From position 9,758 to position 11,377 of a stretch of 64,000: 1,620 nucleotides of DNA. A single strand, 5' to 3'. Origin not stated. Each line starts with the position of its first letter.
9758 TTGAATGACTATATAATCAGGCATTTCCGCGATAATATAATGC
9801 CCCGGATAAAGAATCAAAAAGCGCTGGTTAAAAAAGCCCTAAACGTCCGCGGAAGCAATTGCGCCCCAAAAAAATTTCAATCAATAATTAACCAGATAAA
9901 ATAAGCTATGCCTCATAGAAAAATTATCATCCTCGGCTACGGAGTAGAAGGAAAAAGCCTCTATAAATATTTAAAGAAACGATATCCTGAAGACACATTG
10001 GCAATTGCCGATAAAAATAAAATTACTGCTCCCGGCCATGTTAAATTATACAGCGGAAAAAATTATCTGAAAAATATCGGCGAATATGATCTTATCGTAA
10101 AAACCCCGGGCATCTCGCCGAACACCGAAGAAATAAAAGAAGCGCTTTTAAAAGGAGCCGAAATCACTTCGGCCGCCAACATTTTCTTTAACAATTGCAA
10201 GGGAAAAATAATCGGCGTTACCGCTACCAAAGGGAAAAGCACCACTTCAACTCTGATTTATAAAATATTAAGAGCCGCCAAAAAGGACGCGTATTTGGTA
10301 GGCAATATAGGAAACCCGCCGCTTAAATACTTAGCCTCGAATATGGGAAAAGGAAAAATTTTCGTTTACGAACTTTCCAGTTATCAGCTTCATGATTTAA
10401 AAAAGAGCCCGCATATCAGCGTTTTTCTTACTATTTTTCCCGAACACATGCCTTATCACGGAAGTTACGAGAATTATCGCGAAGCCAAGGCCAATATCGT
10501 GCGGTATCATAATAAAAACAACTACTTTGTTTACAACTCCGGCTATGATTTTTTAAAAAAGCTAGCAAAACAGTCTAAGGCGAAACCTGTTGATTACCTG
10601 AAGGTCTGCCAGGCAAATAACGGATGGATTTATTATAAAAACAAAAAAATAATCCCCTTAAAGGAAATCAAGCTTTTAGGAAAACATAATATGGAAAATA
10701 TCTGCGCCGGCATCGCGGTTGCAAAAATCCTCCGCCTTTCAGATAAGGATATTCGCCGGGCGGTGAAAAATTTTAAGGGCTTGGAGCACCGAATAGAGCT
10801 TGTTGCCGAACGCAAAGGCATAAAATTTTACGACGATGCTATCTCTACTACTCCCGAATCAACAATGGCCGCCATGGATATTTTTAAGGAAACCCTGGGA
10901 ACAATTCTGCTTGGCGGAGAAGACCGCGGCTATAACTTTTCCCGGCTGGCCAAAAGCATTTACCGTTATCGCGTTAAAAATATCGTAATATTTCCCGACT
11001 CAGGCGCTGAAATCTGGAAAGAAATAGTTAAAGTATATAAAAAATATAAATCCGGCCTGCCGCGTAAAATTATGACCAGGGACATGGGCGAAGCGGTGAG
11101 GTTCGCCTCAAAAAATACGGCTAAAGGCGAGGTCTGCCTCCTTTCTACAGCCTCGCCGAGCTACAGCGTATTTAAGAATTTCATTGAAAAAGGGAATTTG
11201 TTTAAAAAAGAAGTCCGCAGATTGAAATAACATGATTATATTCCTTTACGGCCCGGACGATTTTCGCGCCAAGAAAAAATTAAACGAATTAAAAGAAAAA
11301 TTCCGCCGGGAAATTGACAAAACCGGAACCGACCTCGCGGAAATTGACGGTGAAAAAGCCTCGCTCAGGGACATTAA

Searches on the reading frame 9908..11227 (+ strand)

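Call 60: search_protein_families(library=pfam, proteins=[window:9908-11227:+], max_evalue=0.00001)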
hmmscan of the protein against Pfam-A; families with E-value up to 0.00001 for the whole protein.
window:9908-11227:+ (440 aa): 3 families
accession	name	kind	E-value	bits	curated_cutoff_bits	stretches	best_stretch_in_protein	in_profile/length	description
PF08245.18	Mur_ligase_M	-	8.2e-25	88.4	24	1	104-272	1-200/200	Mur ligase middle domain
PF02875.26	Mur_ligase_C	-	4.4e-07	31.2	28.4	1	294-413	1-124/127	Mur ligase, glutamate ligase domain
PF21799.2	MurD-like_N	-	6.5e-07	30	27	1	5-87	2-87/88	Mur ligase MurD-like, N-terminal domain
